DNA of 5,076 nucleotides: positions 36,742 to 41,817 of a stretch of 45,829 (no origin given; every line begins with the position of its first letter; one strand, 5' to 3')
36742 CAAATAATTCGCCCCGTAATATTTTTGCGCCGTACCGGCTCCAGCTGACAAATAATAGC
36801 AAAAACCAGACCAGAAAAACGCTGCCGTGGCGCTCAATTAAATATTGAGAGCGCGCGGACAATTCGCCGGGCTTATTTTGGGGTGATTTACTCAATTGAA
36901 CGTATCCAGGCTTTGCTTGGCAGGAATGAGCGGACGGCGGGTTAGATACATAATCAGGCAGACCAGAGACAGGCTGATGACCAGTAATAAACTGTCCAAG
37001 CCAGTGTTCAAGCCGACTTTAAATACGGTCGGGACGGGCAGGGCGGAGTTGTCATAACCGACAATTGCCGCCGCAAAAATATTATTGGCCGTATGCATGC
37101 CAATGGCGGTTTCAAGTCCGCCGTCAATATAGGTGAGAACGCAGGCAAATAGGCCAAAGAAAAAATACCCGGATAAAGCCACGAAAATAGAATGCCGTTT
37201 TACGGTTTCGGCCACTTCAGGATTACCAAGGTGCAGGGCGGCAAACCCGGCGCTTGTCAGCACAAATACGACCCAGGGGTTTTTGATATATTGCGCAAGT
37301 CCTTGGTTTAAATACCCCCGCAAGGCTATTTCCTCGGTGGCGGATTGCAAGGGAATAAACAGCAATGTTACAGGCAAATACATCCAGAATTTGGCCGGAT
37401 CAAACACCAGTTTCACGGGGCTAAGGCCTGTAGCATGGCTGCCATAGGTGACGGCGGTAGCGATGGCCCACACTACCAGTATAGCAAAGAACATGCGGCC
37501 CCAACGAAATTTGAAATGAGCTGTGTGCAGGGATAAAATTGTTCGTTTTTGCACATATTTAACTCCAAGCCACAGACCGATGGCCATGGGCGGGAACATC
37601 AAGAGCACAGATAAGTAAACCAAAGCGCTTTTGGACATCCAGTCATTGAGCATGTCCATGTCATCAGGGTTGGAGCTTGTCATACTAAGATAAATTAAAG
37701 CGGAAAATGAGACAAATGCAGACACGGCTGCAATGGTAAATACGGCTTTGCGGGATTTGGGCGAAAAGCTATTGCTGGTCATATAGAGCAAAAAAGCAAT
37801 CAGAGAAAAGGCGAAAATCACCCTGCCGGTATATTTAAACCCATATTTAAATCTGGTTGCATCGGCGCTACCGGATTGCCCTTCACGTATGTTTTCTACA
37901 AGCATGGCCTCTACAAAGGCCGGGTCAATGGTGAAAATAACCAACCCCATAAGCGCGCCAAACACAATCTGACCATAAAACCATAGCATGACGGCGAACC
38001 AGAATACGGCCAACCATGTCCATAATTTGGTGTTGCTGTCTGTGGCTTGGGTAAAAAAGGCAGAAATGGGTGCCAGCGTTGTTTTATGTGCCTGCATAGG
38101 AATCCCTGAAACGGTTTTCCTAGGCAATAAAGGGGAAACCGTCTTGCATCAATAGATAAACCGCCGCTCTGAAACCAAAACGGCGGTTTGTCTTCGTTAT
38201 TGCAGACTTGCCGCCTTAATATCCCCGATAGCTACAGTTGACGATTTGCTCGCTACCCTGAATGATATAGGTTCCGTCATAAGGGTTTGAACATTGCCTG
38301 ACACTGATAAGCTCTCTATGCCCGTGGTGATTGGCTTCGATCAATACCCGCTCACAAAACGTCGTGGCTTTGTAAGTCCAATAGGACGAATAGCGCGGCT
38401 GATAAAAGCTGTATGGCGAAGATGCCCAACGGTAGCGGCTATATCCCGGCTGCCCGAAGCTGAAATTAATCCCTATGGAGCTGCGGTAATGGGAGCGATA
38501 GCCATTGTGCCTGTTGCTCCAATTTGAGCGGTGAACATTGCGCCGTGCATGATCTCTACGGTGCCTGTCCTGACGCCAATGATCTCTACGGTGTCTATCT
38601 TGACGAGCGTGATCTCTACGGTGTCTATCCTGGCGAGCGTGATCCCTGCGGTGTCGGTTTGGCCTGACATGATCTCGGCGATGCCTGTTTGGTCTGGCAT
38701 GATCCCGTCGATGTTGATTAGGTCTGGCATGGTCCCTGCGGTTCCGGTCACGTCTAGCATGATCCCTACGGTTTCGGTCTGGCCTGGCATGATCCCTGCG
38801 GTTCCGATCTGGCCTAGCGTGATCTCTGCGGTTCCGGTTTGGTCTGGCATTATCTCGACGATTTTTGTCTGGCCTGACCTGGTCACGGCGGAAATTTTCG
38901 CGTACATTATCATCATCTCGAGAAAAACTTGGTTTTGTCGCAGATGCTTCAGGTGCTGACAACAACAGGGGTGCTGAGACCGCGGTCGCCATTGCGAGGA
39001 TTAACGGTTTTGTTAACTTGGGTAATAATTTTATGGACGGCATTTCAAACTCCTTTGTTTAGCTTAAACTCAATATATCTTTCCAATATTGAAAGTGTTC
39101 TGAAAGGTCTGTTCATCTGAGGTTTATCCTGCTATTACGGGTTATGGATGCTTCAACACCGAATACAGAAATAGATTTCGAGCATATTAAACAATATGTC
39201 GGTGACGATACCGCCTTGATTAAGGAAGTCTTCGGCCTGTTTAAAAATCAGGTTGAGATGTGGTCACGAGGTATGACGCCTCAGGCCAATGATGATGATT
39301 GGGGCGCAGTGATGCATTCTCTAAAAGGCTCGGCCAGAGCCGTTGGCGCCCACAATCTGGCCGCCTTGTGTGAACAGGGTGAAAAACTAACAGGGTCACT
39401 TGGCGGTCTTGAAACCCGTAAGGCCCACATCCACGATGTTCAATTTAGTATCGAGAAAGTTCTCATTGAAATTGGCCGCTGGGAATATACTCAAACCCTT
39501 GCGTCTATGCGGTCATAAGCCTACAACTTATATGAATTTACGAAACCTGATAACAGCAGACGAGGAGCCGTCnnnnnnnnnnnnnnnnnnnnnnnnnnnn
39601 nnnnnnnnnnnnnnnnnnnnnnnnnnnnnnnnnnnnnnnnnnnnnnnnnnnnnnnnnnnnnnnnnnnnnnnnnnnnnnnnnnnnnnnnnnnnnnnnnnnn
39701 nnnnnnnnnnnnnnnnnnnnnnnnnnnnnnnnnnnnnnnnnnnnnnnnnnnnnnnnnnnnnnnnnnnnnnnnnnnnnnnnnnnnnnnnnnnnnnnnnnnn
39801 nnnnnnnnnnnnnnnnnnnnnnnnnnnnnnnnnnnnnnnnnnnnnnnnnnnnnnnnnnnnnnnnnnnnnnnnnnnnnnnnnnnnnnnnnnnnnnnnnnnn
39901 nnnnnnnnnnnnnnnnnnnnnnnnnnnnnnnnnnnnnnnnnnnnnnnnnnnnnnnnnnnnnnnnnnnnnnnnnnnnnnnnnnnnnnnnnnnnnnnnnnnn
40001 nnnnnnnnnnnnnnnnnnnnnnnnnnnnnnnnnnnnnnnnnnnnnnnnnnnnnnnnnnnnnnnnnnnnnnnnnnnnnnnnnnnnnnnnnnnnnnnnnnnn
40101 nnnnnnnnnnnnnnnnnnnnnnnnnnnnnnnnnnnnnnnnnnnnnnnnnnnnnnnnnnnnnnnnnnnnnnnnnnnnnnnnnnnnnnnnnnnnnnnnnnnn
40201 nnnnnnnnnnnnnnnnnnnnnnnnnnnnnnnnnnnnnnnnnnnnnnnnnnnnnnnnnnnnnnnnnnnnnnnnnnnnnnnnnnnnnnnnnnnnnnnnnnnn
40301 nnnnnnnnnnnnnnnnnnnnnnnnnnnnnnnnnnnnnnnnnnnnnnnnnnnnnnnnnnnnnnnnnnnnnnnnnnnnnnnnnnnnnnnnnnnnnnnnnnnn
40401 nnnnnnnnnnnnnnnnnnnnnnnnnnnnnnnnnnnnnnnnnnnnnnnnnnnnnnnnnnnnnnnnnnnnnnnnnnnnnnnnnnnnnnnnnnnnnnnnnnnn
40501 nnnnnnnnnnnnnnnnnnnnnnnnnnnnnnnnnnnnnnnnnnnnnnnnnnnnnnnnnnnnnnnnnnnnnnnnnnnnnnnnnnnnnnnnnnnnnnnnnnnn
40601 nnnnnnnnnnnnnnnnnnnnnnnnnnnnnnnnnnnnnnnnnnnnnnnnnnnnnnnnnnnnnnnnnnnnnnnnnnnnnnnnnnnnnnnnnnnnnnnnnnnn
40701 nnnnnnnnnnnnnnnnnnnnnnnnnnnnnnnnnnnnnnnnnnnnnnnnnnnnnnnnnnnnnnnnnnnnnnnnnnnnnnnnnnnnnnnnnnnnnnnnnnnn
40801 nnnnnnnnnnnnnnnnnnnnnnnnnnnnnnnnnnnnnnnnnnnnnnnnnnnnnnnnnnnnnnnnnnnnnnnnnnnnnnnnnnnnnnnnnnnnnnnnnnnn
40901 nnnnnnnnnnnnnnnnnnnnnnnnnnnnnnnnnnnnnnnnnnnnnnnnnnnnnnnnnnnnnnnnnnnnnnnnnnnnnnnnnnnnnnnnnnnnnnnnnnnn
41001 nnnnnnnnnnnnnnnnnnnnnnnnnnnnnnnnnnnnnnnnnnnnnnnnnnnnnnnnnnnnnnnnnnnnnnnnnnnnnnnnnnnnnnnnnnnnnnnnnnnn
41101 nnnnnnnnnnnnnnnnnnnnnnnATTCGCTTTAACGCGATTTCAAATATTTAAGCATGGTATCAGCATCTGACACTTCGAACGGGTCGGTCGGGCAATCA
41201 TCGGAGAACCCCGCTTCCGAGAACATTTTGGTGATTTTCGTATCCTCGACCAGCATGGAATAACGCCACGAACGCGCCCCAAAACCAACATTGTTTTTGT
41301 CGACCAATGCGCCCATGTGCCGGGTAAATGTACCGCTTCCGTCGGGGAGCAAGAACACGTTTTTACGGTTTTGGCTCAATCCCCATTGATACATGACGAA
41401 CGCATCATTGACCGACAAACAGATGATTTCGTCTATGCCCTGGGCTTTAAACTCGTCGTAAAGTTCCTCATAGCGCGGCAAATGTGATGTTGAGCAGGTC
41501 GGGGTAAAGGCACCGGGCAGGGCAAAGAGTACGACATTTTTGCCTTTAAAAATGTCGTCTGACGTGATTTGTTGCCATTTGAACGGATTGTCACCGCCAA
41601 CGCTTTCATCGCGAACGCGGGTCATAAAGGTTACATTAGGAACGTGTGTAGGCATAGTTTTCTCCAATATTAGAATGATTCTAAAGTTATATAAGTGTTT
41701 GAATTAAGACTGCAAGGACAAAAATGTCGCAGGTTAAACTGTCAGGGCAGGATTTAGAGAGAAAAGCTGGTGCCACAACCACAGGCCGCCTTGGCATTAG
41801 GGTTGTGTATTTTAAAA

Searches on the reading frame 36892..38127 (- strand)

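Call 76: search_protein_families(library=pfam, proteins=[window:36892-38127:-], max_evalue=0.0001)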
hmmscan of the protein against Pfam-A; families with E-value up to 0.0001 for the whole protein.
window:36892-38127:- (411 aa): 1 family
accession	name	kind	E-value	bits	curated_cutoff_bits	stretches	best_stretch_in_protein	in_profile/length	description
PF02517.21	Rce1-like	-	8.2e-14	52.1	22.4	1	249-351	3-93/93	Type II CAAX prenyl endopeptidase Rce1-like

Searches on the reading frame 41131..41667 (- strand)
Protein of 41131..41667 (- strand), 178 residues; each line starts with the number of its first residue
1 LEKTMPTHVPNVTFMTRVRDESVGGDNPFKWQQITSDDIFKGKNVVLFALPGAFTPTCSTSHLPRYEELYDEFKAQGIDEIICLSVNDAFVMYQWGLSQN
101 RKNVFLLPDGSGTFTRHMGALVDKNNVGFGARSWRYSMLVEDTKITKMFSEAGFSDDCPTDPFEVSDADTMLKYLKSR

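Call 76: search_protein_families(library=pfam, proteins=[window:41131-41667:-], max_evalue=0.0001)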
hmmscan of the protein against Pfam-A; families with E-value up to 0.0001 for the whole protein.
window:41131-41667:- (178 aa): 2 families
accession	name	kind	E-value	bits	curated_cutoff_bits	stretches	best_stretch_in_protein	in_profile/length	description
PF08534.16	Redoxin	-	1.2e-27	96.9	26.6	1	32-153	19-136/148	Redoxin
PF00578.27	AhpC-TSA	-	5e-12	46.3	26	1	30-130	14-105/124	AhpC/TSA family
